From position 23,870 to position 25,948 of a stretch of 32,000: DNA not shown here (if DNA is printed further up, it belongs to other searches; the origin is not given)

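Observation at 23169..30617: APS-reductase-like flavoprotein/ferredoxin pair embedded in a sulfonate-type ABC importer cluster with HEAT-repeat and DUF971 proteins, and no sat, aprM or qmo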

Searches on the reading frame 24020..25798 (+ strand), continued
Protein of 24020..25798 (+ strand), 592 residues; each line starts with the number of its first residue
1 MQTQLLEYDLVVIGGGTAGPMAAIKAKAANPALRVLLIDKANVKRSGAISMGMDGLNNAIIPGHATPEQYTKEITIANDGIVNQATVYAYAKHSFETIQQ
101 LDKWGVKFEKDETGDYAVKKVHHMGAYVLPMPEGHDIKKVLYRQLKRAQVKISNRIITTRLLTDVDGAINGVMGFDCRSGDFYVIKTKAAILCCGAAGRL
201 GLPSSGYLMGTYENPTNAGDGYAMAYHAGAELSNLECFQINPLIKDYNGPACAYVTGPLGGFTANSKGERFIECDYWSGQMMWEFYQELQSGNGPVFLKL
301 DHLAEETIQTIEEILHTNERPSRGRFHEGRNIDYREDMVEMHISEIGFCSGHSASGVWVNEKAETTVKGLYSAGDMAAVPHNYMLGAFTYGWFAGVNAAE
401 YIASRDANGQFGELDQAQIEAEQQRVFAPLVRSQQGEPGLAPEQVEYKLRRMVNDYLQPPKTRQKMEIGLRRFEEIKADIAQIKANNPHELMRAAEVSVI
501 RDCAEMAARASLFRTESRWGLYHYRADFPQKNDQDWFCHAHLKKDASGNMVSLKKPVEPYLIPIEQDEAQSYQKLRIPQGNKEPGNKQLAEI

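Call 22: search_solved_structures(query=window:24020-25798:+, max_evalue=1e-40, show_alignments=2)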
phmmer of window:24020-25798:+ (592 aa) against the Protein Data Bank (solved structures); distinct sequences matched with E-value up to 1e-40: 3.
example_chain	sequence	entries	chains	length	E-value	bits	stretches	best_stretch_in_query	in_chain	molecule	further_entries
8a8o_A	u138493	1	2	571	1.3e-65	225.2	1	6-561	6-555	Alpha-subunit of the PAPS reductase from Methanothermococcus thermolithotrophicus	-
2fja_A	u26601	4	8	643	9.6e-50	172.8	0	2-256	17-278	adenylylsulfate reductase, subunit A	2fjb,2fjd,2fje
1jnr_A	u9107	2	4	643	1.2e-49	172.5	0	2-256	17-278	adenylylsulfate reductase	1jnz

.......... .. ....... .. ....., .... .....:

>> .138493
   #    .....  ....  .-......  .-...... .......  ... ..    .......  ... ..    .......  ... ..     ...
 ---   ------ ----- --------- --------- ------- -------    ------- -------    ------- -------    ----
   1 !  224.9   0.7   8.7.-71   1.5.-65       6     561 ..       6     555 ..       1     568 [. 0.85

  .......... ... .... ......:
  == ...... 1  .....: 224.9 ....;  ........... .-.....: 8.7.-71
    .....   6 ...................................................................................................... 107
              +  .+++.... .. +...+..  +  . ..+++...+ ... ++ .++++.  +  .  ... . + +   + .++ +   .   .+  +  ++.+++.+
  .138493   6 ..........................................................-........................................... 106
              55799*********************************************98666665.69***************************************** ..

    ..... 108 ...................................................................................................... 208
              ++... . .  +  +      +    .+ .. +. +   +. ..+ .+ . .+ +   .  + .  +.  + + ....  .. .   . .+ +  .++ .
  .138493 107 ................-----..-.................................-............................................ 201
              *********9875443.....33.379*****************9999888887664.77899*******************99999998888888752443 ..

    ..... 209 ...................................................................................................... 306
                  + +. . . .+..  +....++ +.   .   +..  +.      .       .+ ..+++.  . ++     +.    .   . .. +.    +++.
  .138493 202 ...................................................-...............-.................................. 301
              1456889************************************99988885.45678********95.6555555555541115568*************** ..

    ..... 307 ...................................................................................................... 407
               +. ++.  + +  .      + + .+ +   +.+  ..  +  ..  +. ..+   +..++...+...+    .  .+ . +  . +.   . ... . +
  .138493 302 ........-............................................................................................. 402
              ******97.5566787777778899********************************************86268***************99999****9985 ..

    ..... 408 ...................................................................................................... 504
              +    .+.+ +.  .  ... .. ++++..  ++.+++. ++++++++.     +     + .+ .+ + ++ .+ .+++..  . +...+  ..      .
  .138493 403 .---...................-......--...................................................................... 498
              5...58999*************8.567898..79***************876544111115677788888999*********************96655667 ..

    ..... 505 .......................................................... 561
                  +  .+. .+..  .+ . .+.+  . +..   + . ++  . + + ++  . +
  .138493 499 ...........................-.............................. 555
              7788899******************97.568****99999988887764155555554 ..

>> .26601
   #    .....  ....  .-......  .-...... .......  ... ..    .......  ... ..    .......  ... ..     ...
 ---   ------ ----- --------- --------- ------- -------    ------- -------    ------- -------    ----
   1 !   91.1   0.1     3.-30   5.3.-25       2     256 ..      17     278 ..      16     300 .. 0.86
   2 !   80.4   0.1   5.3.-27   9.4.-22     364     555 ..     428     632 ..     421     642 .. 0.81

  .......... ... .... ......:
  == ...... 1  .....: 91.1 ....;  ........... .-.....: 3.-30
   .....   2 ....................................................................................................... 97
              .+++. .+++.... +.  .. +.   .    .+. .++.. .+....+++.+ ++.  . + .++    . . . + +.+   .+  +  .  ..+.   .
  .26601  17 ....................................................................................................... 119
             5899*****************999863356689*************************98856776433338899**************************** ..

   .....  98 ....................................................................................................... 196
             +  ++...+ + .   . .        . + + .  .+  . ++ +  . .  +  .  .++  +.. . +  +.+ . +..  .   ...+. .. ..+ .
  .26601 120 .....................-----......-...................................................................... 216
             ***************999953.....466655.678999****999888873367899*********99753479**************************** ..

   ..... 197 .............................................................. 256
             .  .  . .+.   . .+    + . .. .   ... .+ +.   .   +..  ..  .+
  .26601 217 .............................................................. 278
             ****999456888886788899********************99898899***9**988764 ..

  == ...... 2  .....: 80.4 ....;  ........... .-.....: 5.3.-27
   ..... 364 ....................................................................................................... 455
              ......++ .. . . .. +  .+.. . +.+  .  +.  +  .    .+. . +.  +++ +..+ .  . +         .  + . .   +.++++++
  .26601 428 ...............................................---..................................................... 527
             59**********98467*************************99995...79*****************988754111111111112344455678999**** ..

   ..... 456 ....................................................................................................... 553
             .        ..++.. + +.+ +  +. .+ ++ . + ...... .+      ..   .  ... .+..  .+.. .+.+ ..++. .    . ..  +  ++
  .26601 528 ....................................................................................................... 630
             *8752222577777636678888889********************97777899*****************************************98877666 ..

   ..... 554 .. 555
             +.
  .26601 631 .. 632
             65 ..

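Call 29: find_related_loci(query=A1, collection=genome_contigs, flank=9000)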
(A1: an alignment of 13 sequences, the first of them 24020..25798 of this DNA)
Query A1 (592 aa) in genome_contigs; peptide patterns used: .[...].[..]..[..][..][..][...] (x = any residue, [..] = any of these).
600 stretches matched a pattern (row limit reached: there are more); 579 encode a relative of the query (tblastn E <= 1e-3); the best 80 are kept; 80 distinct loci.
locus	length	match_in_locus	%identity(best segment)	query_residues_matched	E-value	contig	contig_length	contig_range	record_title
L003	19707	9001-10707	87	1-577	0e+0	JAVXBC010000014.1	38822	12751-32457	MAG: Acinetobacter sp. isolate CGS5Y2-bin4 NODE_827_length_38822_cov_32.126164, whole genome shotgun sequence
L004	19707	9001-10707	87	1-577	0e+0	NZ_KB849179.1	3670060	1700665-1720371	Acinetobacter proteolyticus strain NIPH 809 acLZO-supercont1.3, whole genome shotgun sequence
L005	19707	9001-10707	86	1-577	0e+0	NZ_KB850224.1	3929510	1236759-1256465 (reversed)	Acinetobacter sp. NIPH 2100 acLrL-supercont-complete, whole genome shotgun sequence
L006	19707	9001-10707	86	1-577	0e+0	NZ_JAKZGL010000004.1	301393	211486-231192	Acinetobacter sp. NIPH 2699 contig00004, whole genome shotgun sequence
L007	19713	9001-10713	83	2-581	0e+0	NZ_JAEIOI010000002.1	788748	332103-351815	Pseudomonas anguilliseptica strain MatS1 scaffold2, whole genome shotgun sequence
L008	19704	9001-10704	83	2-577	0e+0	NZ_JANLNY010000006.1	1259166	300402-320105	Pseudomonas sp. 5P_3.1_Bac2 1, whole genome shotgun sequence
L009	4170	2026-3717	82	6-577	0e+0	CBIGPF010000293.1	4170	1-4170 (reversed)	MAG TPA_asm: uncultured Pseudomonas sp. isolate SRR29014960_concoct_34 genome assembly, contig: ERZ27364776.5722, whole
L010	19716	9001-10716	82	1-580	0e+0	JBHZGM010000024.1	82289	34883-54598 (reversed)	Pseudomonas sp. CR1201 NODE_24_length_82289_cov_35.421046, whole genome shotgun sequence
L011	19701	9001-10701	81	3-577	0e+0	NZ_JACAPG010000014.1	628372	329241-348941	Pseudomonas reactans strain C5002 run0228_C5002_S32_L005_contig_14, whole genome shotgun sequence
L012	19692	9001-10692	82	6-577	0e+0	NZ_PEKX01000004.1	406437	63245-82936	MAG: Pseudomonas sp. isolate EaCA-3 161, whole genome shotgun sequence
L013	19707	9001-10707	82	1-577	0e+0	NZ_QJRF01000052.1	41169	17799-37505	Pseudomonas taiwanensis strain xwS3 278, whole genome shotgun sequence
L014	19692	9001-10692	82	6-577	0e+0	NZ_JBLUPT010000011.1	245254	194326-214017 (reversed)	Pseudomonas sp. NY15181 contig00011, whole genome shotgun sequence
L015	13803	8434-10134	80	7-581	0e+0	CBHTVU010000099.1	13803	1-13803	MAG TPA_asm: uncultured Gammaproteobacteria bacterium isolate ERR14722427_concoct_26 genome assembly, contig: ERZ2733682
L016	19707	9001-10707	82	1-577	0e+0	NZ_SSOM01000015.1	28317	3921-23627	Pseudomonas sp. BN411 947, whole genome shotgun sequence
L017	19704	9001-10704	81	2-577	0e+0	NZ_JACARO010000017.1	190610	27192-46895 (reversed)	Pseudomonas sp. P7548 p7548-P-gingeri_S19_L001_contig_17, whole genome shotgun sequence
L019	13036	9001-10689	82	7-577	0e+0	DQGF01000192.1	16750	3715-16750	MAG TPA_asm: Pseudomonas sp. isolate UBA8181 contig_290, whole genome shotgun sequence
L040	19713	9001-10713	79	1-579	0e+0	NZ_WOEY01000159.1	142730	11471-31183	Paraburkholderia solitsugae strain 1N id=160, whole genome shotgun sequence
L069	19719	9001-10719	78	1-581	0e+0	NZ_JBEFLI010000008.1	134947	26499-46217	Cupriavidus necator strain EM36 NODE_8_length_134947_cov_16.8469, whole genome shotgun sequence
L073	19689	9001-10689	81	7-577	0e+0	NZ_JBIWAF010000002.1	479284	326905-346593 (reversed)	Pseudomonas sp. NPDC099000 NPDC099000_370_E2.ctg-0002, whole genome shotgun sequence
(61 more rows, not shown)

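Call 39: find_encoding_contigs(protein=P0126, flank=8000, max_places=2)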
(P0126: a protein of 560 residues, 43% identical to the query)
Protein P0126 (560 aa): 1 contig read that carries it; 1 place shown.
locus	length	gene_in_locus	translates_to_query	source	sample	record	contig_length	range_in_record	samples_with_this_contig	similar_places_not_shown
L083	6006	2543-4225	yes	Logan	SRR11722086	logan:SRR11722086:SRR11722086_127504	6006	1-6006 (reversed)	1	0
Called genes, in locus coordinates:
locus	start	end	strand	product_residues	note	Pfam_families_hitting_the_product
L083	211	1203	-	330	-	PF03385:STELLO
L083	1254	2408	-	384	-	PF01370:Epimerase, PF16363:GDP_Man_Dehyd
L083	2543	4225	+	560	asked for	PF00890:FAD_binding_2, PF01266:DAO (weak), PF03486:HI0933_like (weak), PF07992:Pyr_redox_2 (faint), PF02910:Succ_DH_flav_C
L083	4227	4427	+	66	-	PF00037:Fer4 (weak), PF12837:Fer4_6 (weak), PF13237:Fer4_10 (weak), PF14697:Fer4_21 (weak), PF25160:LdpA_Fe-S-bd (faint), PF12838:Fer4_7, PF13187:Fer4_9 (weak), PF00037:Fer4 (weak), +1 more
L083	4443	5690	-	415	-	PF03601:Cons_hypoth698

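Call 40: find_encoding_contigs(protein=P0122, flank=8000, max_places=2)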
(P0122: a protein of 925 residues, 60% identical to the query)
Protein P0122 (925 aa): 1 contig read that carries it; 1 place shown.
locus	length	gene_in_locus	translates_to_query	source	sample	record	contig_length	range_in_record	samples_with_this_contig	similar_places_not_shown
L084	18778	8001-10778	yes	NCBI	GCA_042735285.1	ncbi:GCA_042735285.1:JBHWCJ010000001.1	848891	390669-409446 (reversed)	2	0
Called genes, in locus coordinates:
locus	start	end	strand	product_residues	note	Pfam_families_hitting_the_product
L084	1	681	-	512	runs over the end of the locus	PF12146:Hydrolase_4 (faint), PF12697:Abhydrolase_6, PF20434:BD-FAE (weak)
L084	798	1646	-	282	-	PF00248:Aldo_ket_red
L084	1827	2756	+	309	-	PF13560:HTH_31, PF01381:HTH_3, PF17765:MLTR_LBD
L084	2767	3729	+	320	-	-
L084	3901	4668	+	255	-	PF00392:GntR, PF07702:UTRA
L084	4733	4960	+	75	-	PF13484:Fer4_16 (faint), PF00037:Fer4 (faint), PF13237:Fer4_10, PF14697:Fer4_21, PF12838:Fer4_7, PF13187:Fer4_9 (weak)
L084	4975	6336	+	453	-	PF13379:NMT1_2 (weak), PF12974:Phosphonate-bd (weak), PF09084:NMT1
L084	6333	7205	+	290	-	PF00528:BPD_transp_1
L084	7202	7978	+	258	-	PF00005:ABC_tran, PF13304:AAA_21 (faint)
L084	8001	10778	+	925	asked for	PF00890:FAD_binding_2, PF01134:GIDA (faint), PF03486:HI0933_like, PF07992:Pyr_redox_2 (faint), PF12831:FAD_oxidored, PF02910:Succ_DH_flav_C, PF13646:HEAT_2, PF13646:HEAT_2, +4 more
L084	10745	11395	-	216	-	PF13302:Acetyltransf_3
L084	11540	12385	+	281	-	PF00903:Glyoxalase (weak), PF18029:Glyoxalase_6 (weak), PF22677:Ble-like_N (faint), PF18029:Glyoxalase_6 (weak)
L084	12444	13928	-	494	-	PF00083:Sugar_tr, PF07690:MFS_1, PF13347:MFS_2 (faint)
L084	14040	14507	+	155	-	PF01047:MarR, PF12802:MarR_2, PF25212:HVO_A0114 (weak)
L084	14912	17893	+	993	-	PF03423:CBM_25, PF00041:fn3 (weak), PF00128:Alpha-amylase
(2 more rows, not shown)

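Call 41: find_encoding_contigs(protein=P0127, flank=8000, max_places=2)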
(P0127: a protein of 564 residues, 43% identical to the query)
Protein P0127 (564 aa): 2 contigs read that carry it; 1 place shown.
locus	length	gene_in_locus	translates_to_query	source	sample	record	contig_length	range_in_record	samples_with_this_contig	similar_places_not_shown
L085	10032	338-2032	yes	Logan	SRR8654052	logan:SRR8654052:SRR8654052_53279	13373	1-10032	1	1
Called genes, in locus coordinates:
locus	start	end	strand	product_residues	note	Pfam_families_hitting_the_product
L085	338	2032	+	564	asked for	PF00890:FAD_binding_2, PF01266:DAO (weak), PF03486:HI0933_like (faint), PF07992:Pyr_redox_2 (faint), PF12831:FAD_oxidored (weak), PF02910:Succ_DH_flav_C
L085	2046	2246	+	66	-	PF00037:Fer4, PF12797:Fer4_2 (weak), PF12837:Fer4_6 (weak), PF13237:Fer4_10 (weak), PF14697:Fer4_21, PF25160:LdpA_Fe-S-bd (weak), PF12838:Fer4_7, PF13187:Fer4_9, +3 more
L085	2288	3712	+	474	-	PF03553:Na_H_antiporter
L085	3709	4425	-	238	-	PF00027:cNMP_binding, PF13545:HTH_Crp_2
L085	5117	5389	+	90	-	PF02597:ThiS (weak)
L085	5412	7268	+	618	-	PF02730:AFOR_N, PF01314:AFOR_C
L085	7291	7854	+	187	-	PF04879:Molybdop_Fe4S4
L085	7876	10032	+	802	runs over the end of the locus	PF00384:Molybdopterin, PF01568:Molydop_binding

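Call 42: find_encoding_contigs(protein=P0135, flank=8000, max_places=2)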
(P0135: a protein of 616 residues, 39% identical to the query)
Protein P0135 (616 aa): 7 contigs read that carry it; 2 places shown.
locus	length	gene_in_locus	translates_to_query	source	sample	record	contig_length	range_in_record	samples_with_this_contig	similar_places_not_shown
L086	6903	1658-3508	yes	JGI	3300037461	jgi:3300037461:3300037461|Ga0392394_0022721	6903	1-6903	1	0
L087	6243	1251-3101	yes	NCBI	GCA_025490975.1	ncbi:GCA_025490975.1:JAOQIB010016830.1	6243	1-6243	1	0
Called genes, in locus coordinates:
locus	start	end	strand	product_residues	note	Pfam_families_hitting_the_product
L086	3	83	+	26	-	?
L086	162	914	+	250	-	PF00106:adh_short, PF08659:KR, PF23441:SDR (weak), PF13561:adh_short_C2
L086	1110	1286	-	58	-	-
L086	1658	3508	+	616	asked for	PF00890:FAD_binding_2, PF01266:DAO (weak), PF01946:Thi4 (weak), PF03486:HI0933_like (faint), PF07992:Pyr_redox_2 (faint), PF02910:Succ_DH_flav_C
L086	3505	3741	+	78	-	PF14697:Fer4_21 (faint), PF25160:LdpA_Fe-S-bd (faint), PF13484:Fer4_16 (faint), PF13237:Fer4_10 (faint), PF00037:Fer4 (weak), PF12838:Fer4_7, PF13187:Fer4_9, PF00037:Fer4 (weak), +4 more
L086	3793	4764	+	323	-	PF03401:TctC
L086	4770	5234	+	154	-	PF07331:TctB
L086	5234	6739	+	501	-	PF01970:TctA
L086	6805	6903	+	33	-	?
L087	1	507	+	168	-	?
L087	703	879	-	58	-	-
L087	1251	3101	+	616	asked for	PF00890:FAD_binding_2, PF01266:DAO (weak), PF01946:Thi4 (weak), PF03486:HI0933_like (faint), PF07992:Pyr_redox_2 (faint), PF02910:Succ_DH_flav_C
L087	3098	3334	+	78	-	PF14697:Fer4_21 (faint), PF25160:LdpA_Fe-S-bd (faint), PF13484:Fer4_16 (faint), PF13237:Fer4_10 (faint), PF00037:Fer4 (weak), PF12838:Fer4_7, PF13187:Fer4_9, PF00037:Fer4 (weak), +4 more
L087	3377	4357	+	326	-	PF03401:TctC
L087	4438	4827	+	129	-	PF07331:TctB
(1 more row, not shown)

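Call 43: find_encoding_contigs(protein=P0129, flank=8000, max_places=2)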
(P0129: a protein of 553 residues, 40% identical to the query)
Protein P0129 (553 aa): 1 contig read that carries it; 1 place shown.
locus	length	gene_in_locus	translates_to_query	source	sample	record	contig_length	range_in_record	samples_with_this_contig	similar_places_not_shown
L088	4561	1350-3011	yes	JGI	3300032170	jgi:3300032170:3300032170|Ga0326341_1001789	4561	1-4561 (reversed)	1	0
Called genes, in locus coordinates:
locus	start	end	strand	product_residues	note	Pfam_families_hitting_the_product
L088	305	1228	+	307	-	PF04055:Radical_SAM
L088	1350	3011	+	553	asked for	PF00890:FAD_binding_2, PF01266:DAO (weak), PF03486:HI0933_like (weak), PF07992:Pyr_redox_2 (faint), PF12831:FAD_oxidored (weak), PF02910:Succ_DH_flav_C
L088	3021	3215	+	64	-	PF12837:Fer4_6 (weak), PF13237:Fer4_10, PF25160:LdpA_Fe-S-bd (faint), PF00037:Fer4, PF13459:Fer4_15, PF14697:Fer4_21 (weak), PF12838:Fer4_7, PF13187:Fer4_9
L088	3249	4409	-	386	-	PF13365:Trypsin_2, PF00089:Trypsin, PF13180:PDZ_2, PF17820:PDZ_6 (weak)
